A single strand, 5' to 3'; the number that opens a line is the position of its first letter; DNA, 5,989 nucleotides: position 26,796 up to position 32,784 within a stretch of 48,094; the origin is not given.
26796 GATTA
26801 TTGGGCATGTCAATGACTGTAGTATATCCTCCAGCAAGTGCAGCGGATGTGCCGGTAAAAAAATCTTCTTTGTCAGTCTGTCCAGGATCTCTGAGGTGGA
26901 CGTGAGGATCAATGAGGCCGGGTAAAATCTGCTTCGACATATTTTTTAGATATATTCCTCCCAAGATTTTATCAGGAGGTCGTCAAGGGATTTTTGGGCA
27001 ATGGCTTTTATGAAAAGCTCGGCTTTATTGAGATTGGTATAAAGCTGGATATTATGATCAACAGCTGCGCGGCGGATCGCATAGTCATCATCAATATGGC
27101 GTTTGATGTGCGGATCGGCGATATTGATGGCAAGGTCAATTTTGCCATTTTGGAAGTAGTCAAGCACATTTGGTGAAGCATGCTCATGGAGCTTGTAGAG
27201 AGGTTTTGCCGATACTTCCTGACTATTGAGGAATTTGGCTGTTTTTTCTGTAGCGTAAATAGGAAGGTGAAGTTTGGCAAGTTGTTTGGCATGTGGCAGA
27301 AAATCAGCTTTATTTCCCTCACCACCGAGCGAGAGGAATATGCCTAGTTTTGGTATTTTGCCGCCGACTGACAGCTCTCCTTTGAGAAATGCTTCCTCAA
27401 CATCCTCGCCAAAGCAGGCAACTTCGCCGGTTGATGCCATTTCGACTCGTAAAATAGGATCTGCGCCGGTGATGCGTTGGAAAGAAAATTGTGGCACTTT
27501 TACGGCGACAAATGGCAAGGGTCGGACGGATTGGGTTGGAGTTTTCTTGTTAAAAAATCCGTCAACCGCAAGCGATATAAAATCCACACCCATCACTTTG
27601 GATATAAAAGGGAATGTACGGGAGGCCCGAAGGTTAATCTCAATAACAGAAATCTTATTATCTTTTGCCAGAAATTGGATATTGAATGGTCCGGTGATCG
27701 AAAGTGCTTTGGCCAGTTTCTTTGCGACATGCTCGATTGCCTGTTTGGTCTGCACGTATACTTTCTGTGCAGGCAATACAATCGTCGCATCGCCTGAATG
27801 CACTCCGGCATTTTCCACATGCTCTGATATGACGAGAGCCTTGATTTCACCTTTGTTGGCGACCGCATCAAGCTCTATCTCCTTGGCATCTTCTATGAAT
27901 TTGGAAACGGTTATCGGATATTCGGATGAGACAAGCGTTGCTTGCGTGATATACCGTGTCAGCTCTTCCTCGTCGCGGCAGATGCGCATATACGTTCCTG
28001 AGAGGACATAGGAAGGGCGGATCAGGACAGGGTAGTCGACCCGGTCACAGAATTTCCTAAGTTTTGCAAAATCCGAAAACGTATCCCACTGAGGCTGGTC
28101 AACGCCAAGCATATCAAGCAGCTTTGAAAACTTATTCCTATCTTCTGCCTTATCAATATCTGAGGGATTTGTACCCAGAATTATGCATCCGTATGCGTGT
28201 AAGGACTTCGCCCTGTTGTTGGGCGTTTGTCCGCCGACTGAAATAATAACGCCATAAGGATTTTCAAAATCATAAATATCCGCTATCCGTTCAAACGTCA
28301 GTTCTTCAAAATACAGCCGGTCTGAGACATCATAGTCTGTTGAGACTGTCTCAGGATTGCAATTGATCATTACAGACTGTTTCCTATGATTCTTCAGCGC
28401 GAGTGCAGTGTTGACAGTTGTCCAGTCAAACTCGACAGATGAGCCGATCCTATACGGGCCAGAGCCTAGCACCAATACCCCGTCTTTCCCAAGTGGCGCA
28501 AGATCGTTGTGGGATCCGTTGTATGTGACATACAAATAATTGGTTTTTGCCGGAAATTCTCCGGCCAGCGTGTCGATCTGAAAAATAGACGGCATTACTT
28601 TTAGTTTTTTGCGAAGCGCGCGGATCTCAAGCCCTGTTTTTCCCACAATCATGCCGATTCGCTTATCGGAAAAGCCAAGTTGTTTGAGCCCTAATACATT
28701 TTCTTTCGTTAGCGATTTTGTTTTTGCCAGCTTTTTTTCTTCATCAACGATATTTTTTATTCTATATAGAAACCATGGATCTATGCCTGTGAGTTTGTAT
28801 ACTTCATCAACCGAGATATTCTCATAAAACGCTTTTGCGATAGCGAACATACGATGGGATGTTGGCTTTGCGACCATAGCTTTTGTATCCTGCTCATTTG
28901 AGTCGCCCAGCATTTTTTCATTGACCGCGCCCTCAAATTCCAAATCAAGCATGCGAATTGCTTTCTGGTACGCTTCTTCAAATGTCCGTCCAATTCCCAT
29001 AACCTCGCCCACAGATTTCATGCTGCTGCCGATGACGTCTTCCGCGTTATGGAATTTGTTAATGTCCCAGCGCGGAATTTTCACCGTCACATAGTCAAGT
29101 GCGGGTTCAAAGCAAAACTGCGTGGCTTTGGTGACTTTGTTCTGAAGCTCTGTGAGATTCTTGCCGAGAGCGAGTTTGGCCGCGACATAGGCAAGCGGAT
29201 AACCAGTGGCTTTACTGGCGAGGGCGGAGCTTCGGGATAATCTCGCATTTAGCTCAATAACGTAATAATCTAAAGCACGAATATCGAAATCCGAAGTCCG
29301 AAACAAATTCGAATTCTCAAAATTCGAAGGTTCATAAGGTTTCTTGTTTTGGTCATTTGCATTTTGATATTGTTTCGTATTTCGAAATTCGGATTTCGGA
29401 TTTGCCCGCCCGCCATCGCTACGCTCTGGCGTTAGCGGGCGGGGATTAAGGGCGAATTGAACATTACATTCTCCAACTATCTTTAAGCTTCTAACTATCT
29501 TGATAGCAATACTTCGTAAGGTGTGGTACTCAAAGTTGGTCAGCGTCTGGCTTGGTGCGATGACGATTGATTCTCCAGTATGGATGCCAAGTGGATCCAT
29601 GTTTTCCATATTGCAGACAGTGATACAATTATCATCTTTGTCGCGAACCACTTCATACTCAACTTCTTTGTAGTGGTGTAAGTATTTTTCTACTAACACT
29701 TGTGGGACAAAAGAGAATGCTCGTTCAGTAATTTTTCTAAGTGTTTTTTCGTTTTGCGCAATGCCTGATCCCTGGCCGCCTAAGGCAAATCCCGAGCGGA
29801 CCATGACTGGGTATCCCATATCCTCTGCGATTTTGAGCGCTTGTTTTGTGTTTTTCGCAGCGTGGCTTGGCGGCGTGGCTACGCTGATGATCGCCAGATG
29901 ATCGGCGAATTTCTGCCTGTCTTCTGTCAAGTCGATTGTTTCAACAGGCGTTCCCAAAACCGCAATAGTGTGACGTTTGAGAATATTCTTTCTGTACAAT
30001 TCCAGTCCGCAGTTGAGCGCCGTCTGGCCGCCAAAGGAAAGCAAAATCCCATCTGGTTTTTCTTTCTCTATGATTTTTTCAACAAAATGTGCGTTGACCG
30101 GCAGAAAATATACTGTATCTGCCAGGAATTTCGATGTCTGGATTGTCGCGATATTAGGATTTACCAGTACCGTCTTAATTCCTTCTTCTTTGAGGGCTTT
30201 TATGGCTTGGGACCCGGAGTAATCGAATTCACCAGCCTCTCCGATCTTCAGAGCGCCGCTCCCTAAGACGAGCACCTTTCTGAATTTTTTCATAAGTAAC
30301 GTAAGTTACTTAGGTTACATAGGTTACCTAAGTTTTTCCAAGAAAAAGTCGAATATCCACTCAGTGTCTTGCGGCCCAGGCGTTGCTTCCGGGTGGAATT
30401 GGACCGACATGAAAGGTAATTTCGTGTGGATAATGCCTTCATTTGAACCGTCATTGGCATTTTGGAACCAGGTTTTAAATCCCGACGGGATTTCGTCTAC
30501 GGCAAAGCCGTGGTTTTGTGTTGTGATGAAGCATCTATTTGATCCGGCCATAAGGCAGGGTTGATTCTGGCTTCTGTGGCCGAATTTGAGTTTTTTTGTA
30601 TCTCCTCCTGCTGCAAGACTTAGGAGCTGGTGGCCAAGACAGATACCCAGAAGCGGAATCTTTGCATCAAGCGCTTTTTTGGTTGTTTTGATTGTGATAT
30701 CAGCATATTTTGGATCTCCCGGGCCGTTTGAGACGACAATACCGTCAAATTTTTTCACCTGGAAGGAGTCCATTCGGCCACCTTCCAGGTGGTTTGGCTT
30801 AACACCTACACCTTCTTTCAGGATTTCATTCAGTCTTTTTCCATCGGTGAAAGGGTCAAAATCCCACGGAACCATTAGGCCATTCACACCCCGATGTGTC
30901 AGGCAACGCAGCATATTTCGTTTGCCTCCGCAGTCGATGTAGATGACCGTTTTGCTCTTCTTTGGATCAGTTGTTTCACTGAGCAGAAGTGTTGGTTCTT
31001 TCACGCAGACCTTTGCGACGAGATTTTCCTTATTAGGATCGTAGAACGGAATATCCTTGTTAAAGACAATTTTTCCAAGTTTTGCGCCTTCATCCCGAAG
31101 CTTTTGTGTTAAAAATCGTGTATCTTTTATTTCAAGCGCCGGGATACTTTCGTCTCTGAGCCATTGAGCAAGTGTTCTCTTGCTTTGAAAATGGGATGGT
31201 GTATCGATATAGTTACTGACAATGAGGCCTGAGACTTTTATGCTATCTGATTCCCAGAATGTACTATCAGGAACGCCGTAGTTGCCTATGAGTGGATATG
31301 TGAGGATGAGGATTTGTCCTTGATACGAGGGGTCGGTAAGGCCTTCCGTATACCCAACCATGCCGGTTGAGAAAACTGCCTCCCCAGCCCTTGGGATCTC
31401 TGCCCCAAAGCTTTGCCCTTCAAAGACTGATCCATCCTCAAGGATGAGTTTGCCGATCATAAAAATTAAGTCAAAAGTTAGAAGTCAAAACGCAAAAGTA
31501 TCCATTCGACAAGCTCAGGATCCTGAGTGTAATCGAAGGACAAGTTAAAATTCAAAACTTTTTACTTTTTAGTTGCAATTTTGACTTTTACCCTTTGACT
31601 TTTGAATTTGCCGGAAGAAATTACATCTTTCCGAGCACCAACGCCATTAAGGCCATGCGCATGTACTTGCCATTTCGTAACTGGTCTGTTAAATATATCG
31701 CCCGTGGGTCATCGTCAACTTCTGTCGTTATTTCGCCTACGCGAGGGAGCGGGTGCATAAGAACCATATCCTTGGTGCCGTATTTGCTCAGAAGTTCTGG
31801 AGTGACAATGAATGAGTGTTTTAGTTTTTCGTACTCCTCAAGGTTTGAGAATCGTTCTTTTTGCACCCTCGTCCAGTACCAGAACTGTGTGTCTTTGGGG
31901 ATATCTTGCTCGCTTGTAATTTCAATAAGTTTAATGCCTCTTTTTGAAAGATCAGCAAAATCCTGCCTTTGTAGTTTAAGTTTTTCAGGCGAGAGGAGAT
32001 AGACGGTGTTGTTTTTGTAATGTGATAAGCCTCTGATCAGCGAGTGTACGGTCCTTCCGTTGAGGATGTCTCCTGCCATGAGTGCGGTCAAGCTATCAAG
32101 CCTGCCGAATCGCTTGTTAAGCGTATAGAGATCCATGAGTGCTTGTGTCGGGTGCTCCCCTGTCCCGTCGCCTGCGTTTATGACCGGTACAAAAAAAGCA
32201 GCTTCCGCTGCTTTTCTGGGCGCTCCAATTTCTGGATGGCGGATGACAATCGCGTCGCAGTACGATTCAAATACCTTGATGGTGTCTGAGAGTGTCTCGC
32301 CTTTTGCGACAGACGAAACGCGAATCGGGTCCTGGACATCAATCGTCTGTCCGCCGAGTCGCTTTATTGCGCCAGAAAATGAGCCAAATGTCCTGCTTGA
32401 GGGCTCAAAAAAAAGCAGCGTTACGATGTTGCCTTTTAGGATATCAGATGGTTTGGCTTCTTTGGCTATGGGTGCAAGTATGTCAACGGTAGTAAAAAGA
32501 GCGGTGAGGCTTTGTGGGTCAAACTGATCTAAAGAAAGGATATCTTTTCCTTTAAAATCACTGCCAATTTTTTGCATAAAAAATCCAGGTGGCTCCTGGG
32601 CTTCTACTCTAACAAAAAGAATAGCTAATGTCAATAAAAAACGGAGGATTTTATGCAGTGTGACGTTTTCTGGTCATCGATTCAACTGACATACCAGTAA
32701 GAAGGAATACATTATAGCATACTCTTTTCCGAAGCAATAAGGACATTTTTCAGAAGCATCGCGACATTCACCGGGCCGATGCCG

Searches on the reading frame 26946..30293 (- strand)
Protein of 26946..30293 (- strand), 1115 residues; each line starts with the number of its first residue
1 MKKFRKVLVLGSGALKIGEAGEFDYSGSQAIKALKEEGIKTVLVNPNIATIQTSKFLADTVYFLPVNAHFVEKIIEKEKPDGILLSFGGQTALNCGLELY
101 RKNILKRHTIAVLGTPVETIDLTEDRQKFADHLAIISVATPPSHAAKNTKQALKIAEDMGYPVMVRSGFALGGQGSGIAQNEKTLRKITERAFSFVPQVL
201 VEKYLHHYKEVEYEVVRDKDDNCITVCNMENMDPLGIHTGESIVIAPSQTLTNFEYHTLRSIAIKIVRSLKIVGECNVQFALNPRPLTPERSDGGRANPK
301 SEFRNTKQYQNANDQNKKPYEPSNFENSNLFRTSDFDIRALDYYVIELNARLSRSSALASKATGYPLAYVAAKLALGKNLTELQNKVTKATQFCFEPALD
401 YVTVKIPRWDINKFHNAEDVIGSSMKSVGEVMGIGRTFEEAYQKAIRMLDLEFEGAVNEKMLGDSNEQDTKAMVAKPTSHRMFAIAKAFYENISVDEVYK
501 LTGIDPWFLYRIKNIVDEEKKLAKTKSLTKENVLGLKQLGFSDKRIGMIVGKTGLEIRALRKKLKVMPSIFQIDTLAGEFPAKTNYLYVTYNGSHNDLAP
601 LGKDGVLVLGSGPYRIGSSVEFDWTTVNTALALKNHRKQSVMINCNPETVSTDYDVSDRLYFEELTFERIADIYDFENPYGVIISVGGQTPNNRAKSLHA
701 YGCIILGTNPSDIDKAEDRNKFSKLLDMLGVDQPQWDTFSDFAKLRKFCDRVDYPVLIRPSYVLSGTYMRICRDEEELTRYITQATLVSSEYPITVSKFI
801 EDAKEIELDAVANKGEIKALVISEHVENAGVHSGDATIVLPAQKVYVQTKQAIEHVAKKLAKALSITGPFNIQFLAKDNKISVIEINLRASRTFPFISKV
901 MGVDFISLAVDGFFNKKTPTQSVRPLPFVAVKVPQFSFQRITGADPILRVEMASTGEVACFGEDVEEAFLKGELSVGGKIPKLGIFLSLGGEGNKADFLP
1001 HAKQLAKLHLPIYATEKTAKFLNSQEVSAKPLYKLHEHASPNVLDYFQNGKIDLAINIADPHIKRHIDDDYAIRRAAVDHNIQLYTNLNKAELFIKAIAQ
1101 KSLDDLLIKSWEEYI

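Call 7: search_protein_families(library=pfam, proteins=[window:26946-30293:-], max_evalue=0.001)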
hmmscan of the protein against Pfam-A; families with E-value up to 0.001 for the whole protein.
window:26946-30293:- (1115 aa): 9 families
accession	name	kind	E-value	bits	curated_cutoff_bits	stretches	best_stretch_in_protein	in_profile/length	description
PF02786.22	CPSase_L_D2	-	2.3e-100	334.9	19.8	3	125-285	1-167/211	Carbamoyl-phosphate synthase L chain, ATP binding domain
PF25596.1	CPSase_L_D1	-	3.6e-86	285.3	27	2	5-121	3-117/118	Carbamoyl phosphate synthase preATP-grasp domain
PF02787.25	CPSase_L_D3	-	1.3e-26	92.8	26.6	1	474-548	3-78/80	Carbamoyl-phosphate synthetase large chain, oligomerisation domain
PF02222.28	ATP-grasp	-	1.2e-21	77.7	27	2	725-890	2-163/179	ATP-grasp domain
PF07478.18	Dala_Dala_lig_C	-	1.8e-18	67.2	24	2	732-905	16-195/204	D-ala D-ala ligase C-terminus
PF02142.27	MGS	-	3.1e-16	59.7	24.1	1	998-1086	2-94/94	MGS-like domain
PF15632.11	ATPgrasp_Ter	-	2e-10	41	29.1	1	805-919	15-112/131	ATP-grasp in the biosynthetic pathway with Ter operon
PF02655.19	ATP-grasp_3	-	1.5e-07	32.1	23.2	1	717-889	2-156/160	ATP-grasp domain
PF01071.24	GARS_A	-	0.00016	22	27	0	724-889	8-188/194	Phosphoribosylglycinamide synthetase, ATP-grasp (A) domain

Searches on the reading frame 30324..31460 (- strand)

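Call 7: search_protein_families(library=pfam, proteins=[window:30324-31460:-], max_evalue=0.001)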
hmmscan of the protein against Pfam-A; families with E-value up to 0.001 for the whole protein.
window:30324-31460:- (378 aa): 3 families
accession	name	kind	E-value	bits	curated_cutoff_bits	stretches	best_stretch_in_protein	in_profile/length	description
PF00117.34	GATase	-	1e-52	179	22.8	1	175-375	3-189/190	Glutamine amidotransferase class-I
PF00988.28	CPSase_sm_chain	-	8.6e-46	155.3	27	1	5-131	1-126/126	Carbamoyl-phosphate synthase small chain, CPSase domain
PF07722.19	Peptidase_C26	-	5.4e-11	43.1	20.5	1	249-358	87-219/219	Peptidase C26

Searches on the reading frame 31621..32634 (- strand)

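Call 7: search_protein_families(library=pfam, proteins=[window:31621-32634:-], max_evalue=0.001)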
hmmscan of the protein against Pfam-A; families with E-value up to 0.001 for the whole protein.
window:31621-32634:- (337 aa): 2 families
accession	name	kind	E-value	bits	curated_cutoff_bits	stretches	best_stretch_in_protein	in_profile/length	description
PF02729.26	OTCace_N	-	2.1e-41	141.9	29.9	1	30-173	1-147/148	Aspartate/ornithine carbamoyltransferase, carbamoyl-P binding domain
PF00185.30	OTCace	-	2.3e-23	83.4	29.4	1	182-332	3-156/157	Aspartate/ornithine carbamoyltransferase, Asp/Orn binding domain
